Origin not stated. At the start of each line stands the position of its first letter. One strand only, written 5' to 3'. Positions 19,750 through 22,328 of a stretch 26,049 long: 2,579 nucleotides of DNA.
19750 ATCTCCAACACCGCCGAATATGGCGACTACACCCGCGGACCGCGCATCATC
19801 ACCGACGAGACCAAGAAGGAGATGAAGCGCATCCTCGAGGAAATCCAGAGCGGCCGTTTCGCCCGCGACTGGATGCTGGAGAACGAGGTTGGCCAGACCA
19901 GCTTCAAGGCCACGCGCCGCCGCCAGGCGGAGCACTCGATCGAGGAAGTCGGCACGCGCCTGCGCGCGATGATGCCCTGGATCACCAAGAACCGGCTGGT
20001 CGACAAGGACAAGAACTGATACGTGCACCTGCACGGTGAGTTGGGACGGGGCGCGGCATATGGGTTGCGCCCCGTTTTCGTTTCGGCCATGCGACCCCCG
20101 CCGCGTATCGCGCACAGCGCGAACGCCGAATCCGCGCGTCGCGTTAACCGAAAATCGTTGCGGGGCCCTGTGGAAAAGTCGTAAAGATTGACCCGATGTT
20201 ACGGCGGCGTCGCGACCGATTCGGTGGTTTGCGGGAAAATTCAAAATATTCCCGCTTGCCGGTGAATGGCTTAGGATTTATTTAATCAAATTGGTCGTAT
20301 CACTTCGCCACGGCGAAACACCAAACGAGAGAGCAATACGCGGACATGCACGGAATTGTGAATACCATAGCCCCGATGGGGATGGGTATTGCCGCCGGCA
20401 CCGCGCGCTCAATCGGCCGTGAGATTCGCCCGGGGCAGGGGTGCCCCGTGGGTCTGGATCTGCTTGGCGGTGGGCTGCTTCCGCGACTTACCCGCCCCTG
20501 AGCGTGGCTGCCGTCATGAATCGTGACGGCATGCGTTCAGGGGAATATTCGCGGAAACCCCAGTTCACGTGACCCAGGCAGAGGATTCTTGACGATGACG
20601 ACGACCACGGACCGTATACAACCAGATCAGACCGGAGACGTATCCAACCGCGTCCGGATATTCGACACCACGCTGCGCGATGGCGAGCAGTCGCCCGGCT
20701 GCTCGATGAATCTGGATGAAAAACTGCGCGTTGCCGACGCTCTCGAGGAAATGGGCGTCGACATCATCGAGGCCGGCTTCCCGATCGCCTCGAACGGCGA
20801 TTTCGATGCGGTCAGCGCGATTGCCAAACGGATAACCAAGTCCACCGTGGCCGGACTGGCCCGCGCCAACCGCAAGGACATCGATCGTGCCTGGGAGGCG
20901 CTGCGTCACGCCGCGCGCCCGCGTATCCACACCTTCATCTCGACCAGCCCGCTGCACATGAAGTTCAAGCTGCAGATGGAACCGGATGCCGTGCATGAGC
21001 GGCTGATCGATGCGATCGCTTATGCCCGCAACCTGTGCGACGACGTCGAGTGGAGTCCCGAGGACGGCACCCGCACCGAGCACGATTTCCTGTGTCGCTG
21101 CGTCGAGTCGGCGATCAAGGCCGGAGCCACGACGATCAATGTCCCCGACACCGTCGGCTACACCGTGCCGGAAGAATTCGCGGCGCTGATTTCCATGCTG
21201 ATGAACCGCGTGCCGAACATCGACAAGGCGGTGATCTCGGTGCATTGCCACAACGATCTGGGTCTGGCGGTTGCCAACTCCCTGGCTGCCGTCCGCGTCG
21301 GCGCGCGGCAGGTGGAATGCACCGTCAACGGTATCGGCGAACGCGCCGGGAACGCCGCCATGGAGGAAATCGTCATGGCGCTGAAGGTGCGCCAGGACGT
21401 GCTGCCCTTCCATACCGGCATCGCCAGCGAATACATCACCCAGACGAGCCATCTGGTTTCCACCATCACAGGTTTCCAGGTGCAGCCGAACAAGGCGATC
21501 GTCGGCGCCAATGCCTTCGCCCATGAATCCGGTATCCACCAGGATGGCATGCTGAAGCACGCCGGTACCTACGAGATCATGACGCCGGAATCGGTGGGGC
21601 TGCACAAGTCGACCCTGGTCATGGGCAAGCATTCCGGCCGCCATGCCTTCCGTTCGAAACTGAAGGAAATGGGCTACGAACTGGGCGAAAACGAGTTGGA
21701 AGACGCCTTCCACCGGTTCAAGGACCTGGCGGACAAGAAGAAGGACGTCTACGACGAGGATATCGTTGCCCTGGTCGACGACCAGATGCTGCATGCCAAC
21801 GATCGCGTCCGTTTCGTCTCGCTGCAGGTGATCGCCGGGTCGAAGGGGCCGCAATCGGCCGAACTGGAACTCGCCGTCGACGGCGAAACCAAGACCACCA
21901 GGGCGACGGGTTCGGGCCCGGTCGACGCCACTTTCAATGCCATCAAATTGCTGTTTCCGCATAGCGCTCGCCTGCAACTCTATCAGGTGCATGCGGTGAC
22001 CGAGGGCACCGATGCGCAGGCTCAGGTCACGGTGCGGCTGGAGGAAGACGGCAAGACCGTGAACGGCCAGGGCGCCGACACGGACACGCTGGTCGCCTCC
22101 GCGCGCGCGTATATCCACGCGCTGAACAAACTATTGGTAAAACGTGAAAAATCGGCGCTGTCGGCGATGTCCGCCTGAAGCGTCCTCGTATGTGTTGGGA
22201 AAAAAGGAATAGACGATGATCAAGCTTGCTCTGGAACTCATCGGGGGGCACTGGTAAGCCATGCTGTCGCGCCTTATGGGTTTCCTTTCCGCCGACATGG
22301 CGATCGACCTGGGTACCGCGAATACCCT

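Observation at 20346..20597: Terminator-less leucine attenuator: leader Leu codons double as anti-Shine-Dalgarno for leuA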

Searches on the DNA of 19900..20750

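Call 3: search_rna_families(source=window, start=19900, end=20750, threshold=evalue, max_evalue=10, show_alignments=3)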
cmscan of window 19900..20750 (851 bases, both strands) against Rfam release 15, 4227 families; matches with E-value up to 10: 2.
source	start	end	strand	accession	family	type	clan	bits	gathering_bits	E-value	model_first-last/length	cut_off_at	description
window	20495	20543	+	RF03776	mir-2068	Gene; miRNA;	-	15.8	99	3.1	10-58/68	no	mir-2068 microRNA precursor family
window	20042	20175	+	RF03108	Methylosinus-1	Gene; sRNA;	-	11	145.1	5.8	1-214/214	no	Methylosinus-1 RNA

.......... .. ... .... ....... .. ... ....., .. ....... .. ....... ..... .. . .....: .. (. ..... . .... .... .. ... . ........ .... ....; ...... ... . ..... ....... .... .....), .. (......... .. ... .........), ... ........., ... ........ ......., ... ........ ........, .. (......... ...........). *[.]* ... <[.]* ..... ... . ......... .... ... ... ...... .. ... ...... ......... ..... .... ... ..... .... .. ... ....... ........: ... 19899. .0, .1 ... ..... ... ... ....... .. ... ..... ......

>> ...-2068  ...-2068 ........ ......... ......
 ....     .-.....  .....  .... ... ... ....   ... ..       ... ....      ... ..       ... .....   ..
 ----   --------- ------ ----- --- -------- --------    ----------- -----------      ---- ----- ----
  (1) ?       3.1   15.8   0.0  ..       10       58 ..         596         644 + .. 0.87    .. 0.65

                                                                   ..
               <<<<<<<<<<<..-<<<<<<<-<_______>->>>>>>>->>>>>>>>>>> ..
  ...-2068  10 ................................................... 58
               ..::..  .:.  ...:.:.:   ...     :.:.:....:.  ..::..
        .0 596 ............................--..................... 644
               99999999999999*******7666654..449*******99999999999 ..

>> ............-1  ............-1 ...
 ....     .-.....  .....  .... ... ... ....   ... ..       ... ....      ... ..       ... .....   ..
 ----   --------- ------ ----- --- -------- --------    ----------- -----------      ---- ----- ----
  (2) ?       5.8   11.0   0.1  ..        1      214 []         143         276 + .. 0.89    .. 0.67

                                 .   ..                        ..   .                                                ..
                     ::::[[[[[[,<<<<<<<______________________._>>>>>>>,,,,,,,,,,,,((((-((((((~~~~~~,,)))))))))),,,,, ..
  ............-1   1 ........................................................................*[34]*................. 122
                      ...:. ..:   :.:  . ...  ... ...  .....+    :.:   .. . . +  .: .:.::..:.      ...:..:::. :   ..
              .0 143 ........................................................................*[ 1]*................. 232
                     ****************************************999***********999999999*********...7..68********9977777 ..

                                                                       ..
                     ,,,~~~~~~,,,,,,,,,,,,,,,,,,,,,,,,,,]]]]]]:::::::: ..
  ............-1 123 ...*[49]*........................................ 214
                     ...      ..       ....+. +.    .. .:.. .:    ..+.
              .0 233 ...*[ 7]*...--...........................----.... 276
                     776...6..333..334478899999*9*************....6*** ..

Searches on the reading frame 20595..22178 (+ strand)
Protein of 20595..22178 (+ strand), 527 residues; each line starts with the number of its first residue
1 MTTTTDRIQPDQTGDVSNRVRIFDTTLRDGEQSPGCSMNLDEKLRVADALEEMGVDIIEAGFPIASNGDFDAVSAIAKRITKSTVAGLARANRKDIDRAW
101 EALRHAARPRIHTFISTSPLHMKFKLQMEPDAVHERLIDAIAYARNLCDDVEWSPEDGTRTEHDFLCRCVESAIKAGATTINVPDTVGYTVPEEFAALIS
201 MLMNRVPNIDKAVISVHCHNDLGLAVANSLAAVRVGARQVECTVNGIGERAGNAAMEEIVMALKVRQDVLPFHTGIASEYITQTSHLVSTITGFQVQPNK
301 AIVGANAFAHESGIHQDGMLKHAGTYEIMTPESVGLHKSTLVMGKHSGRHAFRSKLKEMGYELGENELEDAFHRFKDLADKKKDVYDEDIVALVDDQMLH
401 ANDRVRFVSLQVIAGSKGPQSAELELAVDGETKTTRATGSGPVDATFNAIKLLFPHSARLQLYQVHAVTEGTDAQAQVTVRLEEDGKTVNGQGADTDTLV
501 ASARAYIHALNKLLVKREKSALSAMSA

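Call 13: find_related_loci(query=window:20595-22178:+, collection=genome_contigs, flank=1500)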
Query window:20595-22178:+ (527 aa) in genome_contigs; peptide patterns used: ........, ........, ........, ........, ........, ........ (x = any residue, [..] = any of these).
599 stretches matched a pattern (row limit reached: there are more); 591 encode a relative of the query (tblastn E <= 1e-3); the best 80 are kept; 80 distinct loci.
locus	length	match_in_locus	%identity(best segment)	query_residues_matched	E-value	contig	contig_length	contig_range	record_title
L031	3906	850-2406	84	9-527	0e+0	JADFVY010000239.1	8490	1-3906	MAG: Proteobacteria bacterium isolate C1.bin.38 k83_1481086, whole genome shotgun sequence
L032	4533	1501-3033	79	17-527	0e+0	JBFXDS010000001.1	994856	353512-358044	MAG: Dongiaceae bacterium isolate CA_2019_TPBS_99 NODE_21_length_994856_cov_26.883470_TPBS, whole genome shotgun sequenc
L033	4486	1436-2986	79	12-527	0e+0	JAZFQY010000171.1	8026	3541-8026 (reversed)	MAG: Alphaproteobacteria bacterium isolate MT4bin.20 MT4bin.20_171, whole genome shotgun sequence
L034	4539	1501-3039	79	15-527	0e+0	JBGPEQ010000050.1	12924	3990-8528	MAG: Dongiaceae bacterium isolate OBJ_0618_7090110_87 k141_8123382_length_12924_cov_18.0002, whole genome shotgun sequen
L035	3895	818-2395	76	1-527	0e+0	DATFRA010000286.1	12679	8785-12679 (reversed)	MAG TPA_asm: Stellaceae bacterium isolate SMAG_U9345 k141_4127628, whole genome shotgun sequence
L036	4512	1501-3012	80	17-520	0e+0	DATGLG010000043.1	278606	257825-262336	MAG TPA_asm: Alphaproteobacteria bacterium isolate SMAG_U9880 k141_148291, whole genome shotgun sequence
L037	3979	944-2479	78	17-527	0e+0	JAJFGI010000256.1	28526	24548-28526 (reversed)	MAG: Kiloniellaceae bacterium isolate OFTM104 OFTM104_255, whole genome shotgun sequence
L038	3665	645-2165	78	12-519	0e+0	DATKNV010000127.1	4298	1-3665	MAG TPA_asm: Stellaceae bacterium isolate SMAG_U14746 k141_4734455, whole genome shotgun sequence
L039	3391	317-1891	77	2-527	0e+0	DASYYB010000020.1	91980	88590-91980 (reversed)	MAG TPA_asm: Stellaceae bacterium isolate SMAG_U6324 k141_167330, whole genome shotgun sequence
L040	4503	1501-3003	79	19-519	0e+0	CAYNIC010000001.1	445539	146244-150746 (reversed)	MAG TPA_asm: uncultured Rhodospirillales bacterium isolate SRP189682_co2_447 genome assembly, contig: NODE_1_length_4455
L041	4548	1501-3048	77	1-517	0e+0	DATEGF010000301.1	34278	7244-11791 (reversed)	MAG TPA_asm: Stellaceae bacterium isolate SMAG_U8778 k141_648453, whole genome shotgun sequence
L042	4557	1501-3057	77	10-527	0e+0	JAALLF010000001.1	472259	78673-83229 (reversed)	MAG: Alphaproteobacteria bacterium isolate MH2_Bin57 NODE_6_length_472259_cov_15.410844, whole genome shotgun sequence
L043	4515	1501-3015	77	17-521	0e+0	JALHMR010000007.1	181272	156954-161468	MAG: Rhodospirillaceae bacterium isolate Bin_39_2_2 c_000000000512, whole genome shotgun sequence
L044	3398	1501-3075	76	2-527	0e+0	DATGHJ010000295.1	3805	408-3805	MAG TPA_asm: Trinickia sp. isolate SMAG_U9778 k141_2004384, whole genome shotgun sequence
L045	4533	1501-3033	79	17-527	0e+0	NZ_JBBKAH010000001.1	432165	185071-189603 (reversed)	Pelagibius sp. 7325 Scaffold1_1, whole genome shotgun sequence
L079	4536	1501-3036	75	17-527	0e+0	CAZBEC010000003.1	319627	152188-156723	MAG TPA_asm: uncultured Thalassospiraceae bacterium isolate SRP167671_co2_97 genome assembly, contig: NODE_8_length_3196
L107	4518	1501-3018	71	17-519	0e+0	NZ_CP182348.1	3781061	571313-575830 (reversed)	MAG: Terasakiella sp. isolate LRMN1-isolate chromosome, complete genome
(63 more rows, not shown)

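Call 59: search_protein_families(library=ncbifam, proteins=[L107:1237-1356:+, L035:593-724:+, L079:1249-1371:+], max_evalue=10)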
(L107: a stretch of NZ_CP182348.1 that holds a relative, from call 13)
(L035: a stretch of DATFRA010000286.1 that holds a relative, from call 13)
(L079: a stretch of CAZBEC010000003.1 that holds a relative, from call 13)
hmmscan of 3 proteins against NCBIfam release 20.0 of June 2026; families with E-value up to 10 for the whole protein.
L107:1237-1356:+ (40 aa): 0 families

L035:593-724:+ (44 aa): 0 families

L079:1249-1371:+ (41 aa): 0 families

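Call 60: search_protein_families(library=pfam, proteins=[L107:1237-1356:+, L035:593-724:+, L079:1249-1371:+], max_evalue=10)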
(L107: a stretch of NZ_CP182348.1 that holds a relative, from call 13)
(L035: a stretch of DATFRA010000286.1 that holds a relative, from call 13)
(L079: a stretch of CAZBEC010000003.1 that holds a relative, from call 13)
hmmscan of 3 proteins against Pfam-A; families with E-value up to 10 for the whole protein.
L107:1237-1356:+ (40 aa): 0 families

L035:593-724:+ (44 aa): 1 family
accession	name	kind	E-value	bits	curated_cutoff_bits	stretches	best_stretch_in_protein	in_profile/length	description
PF01816.23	LRV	-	1.3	10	21.6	1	15-36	3-24/26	Leucine rich repeat variant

L079:1249-1371:+ (41 aa): 2 families
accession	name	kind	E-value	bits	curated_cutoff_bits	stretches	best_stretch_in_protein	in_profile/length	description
PF14612.12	Ino80_Iec3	-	0.044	14.3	27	1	8-38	31-58/70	IEC3 subunit of the Ino80 complex, chromatin re-modelling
PF25520.1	AAA_lid_TANC1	-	0.11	13.2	29.1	1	6-32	41-67/96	TANC1-like, AAA+ ATPase lid domain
